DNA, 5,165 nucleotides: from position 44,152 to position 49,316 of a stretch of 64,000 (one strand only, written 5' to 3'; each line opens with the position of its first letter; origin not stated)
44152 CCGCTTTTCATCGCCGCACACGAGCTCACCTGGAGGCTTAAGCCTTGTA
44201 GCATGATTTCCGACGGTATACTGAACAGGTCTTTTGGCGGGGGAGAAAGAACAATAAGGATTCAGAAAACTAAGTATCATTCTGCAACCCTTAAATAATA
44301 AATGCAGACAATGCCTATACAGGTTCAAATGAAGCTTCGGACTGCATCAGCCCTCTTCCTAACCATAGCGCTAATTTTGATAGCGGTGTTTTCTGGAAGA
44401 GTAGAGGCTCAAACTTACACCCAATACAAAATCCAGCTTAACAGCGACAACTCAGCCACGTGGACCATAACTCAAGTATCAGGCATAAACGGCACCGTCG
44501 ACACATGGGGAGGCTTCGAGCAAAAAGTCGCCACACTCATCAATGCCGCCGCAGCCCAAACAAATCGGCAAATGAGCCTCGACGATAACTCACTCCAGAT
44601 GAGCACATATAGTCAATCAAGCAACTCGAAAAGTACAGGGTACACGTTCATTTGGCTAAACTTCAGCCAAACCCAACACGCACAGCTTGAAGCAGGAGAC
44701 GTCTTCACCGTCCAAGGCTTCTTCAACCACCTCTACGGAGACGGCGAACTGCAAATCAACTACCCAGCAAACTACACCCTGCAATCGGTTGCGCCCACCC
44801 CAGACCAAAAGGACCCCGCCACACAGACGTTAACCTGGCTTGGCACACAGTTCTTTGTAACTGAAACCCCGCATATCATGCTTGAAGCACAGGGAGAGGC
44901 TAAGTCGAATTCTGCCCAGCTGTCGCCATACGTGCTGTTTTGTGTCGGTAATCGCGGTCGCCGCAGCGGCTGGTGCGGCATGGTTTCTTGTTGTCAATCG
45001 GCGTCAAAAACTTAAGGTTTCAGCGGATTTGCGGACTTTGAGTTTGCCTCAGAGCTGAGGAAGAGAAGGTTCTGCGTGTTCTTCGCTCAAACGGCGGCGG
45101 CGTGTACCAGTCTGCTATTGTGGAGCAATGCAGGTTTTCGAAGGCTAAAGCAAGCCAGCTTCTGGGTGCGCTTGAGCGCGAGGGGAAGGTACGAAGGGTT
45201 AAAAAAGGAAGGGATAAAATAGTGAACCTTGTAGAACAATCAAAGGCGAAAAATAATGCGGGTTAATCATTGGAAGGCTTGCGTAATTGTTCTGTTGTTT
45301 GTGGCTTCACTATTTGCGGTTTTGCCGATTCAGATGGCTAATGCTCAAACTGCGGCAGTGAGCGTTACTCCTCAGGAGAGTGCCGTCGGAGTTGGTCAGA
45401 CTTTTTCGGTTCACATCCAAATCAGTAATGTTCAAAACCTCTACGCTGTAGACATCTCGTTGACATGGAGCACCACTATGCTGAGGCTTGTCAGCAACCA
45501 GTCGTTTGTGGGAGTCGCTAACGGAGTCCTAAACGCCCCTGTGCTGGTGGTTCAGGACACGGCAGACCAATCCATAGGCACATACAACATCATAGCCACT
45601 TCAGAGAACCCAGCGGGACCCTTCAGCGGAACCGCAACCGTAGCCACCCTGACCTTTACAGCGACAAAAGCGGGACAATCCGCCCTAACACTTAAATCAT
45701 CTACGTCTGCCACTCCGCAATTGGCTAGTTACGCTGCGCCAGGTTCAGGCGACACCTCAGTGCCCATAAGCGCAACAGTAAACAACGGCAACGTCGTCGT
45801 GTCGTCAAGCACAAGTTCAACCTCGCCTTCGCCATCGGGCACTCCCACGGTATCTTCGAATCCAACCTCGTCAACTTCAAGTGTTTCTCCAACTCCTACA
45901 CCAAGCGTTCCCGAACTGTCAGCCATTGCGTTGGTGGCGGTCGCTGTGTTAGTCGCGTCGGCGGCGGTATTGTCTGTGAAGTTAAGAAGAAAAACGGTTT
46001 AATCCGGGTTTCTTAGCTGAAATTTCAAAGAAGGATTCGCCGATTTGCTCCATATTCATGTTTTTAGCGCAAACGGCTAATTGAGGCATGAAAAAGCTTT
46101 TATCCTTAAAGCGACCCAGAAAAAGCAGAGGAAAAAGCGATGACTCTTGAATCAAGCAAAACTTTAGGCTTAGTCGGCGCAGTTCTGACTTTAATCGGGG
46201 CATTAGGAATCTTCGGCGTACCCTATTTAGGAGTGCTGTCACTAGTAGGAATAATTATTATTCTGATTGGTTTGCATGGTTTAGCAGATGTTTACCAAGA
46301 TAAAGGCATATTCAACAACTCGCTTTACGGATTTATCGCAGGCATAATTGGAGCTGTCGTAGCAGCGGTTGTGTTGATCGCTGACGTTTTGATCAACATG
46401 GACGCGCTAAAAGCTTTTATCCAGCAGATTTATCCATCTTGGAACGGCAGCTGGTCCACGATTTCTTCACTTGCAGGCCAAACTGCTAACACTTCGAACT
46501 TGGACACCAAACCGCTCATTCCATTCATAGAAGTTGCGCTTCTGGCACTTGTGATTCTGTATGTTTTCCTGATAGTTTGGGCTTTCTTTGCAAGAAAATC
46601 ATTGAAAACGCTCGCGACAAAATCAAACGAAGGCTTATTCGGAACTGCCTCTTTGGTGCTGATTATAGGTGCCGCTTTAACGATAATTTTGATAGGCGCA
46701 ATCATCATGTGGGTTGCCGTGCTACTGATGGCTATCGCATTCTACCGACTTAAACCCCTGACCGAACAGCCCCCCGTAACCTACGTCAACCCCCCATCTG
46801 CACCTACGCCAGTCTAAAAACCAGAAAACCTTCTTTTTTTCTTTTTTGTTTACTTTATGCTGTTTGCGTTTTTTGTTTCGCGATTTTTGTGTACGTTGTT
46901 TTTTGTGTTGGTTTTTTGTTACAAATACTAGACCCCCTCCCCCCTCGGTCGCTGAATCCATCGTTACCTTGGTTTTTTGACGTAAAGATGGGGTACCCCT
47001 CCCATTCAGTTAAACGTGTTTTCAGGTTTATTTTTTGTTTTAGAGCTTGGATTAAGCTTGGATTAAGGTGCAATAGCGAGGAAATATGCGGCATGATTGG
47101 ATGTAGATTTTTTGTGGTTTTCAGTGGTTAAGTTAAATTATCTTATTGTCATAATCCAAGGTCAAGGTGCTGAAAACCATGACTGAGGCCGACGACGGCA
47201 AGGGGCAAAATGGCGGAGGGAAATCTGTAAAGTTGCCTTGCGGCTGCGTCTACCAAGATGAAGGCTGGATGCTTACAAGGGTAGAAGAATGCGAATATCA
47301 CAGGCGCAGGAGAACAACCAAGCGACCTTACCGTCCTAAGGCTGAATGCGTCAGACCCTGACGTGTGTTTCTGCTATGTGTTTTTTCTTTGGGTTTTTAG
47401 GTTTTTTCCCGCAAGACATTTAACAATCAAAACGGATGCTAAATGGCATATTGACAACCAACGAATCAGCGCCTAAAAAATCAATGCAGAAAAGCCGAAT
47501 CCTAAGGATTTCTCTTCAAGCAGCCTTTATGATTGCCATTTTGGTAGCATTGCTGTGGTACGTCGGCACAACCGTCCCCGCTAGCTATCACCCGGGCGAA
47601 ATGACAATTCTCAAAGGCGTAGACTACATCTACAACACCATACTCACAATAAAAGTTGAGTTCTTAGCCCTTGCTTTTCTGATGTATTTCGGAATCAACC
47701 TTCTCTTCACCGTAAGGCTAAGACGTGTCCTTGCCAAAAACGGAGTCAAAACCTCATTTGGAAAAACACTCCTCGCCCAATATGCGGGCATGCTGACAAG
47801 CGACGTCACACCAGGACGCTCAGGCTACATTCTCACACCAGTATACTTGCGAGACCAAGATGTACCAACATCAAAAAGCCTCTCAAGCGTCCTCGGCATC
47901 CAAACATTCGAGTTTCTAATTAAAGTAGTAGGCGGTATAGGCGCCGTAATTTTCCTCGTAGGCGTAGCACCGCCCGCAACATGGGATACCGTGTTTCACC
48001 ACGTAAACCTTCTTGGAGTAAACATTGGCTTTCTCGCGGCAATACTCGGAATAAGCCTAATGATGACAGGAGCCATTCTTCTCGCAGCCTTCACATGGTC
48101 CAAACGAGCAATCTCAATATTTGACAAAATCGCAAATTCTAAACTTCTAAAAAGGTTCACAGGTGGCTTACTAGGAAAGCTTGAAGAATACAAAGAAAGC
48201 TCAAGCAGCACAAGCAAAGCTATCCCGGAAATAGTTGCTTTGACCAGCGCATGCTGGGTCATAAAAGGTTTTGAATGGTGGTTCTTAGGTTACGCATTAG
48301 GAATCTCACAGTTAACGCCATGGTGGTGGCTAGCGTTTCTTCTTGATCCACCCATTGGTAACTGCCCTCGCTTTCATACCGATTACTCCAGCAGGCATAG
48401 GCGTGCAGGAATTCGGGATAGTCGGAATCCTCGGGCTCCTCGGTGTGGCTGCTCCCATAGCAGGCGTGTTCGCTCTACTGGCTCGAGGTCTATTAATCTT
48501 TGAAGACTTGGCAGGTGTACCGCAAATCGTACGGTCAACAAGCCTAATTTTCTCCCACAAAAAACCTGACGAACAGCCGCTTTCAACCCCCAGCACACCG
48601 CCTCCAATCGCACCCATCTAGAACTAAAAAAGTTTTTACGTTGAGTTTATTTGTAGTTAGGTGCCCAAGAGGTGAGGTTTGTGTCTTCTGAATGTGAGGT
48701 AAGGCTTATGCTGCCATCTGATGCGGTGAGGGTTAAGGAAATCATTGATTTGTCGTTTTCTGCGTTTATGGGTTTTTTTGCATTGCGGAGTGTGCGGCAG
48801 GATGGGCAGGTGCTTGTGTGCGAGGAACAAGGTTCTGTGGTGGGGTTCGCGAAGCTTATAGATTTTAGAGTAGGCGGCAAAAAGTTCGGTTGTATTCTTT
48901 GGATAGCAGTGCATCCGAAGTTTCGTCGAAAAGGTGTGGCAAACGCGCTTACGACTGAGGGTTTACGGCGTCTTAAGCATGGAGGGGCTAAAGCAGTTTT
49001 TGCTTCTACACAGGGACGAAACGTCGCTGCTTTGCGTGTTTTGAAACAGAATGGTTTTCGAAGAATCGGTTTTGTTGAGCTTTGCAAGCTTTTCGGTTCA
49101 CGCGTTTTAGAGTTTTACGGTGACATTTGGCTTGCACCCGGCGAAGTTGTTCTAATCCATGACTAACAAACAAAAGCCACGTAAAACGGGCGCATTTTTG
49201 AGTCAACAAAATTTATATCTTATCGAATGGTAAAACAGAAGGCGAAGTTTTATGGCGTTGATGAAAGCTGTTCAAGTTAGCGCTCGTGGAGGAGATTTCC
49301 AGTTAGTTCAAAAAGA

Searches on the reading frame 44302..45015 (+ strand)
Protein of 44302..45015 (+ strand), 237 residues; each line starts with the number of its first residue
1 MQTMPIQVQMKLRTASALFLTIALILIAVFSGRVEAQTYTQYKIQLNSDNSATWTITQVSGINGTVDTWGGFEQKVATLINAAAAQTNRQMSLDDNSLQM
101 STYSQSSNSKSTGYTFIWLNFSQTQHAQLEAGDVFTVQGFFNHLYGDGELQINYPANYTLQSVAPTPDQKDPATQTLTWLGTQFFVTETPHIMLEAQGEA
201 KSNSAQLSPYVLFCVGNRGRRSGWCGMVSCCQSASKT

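Call 26: search_protein_families(library=pfam, proteins=[window:44302-45015:+], max_evalue=0.001)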
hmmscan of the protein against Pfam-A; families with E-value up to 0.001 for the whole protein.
window:44302-45015:+ (237 aa): 1 family
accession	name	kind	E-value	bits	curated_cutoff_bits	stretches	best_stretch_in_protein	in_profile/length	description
PF24036.1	DUF7345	-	1.8e-12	48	27.5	1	73-158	47-132/132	Domain of unknown function (DUF7345)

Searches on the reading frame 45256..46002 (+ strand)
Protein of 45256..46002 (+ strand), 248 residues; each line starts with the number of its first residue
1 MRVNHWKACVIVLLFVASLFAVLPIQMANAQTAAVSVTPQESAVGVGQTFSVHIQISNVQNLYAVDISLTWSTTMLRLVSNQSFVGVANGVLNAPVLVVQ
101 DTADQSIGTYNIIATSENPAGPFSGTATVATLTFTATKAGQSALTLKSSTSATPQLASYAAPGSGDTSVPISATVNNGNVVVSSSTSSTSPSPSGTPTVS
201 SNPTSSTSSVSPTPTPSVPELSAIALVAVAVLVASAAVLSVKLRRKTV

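Call 26: search_protein_families(library=pfam, proteins=[window:45256-46002:+], max_evalue=0.001)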
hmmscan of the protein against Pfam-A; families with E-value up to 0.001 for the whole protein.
window:45256-46002:+ (248 aa): 1 family
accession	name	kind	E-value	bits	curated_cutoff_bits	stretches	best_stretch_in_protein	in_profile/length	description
PF00963.24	Cohesin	-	3e-06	27.9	24.1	1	39-152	5-116/139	Cohesin domain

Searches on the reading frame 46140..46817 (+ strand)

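Call 26: search_protein_families(library=pfam, proteins=[window:46140-46817:+], max_evalue=0.001)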
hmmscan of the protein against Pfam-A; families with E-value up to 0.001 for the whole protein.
window:46140-46817:+ (225 aa): 1 family
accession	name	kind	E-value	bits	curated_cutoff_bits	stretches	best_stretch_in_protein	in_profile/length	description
PF06195.18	DUF996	-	1.3e-25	90.7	31.3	1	33-194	1-137/138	Protein of unknown function (DUF996)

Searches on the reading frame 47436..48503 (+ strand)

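Call 26: search_protein_families(library=pfam, proteins=[window:47436-48503:+], max_evalue=0.001)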
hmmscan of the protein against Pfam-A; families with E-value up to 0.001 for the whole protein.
window:47436-48503:+ (355 aa): 1 family
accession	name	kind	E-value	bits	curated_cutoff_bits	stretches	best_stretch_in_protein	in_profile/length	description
PF03706.18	LPG_synthase_TM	-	2.6e-18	67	33.4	1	61-290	20-235/302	Lysylphosphatidylglycerol synthase TM region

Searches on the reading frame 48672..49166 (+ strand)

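Call 26: search_protein_families(library=pfam, proteins=[window:48672-49166:+], max_evalue=0.001)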
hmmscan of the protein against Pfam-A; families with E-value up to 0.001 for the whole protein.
window:48672-49166:+ (164 aa): 6 families
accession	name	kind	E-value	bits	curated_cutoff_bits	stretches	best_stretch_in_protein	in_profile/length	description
PF00583.31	Acetyltransf_1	-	3.7e-14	53.4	20.7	1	41-129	29-116/116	Acetyltransferase (GNAT) family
PF13508.13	Acetyltransf_7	-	3.1e-10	40.7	27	1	44-130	2-83/84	Acetyltransferase (GNAT) domain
PF13527.13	Acetyltransf_9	-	1.3e-09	38.5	25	1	10-110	2-110/127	Acetyltransferase (GNAT) domain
PF13673.13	Acetyltransf_10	-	1.9e-06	28.3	23.6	1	42-133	28-111/128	Acetyltransferase (GNAT) domain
PF13302.13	Acetyltransf_3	-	2e-06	29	25.4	1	37-130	46-138/138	Acetyltransferase (GNAT) domain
PF08445.16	FR47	-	4.9e-05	23.7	22.1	1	70-132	19-80/86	FR47-like protein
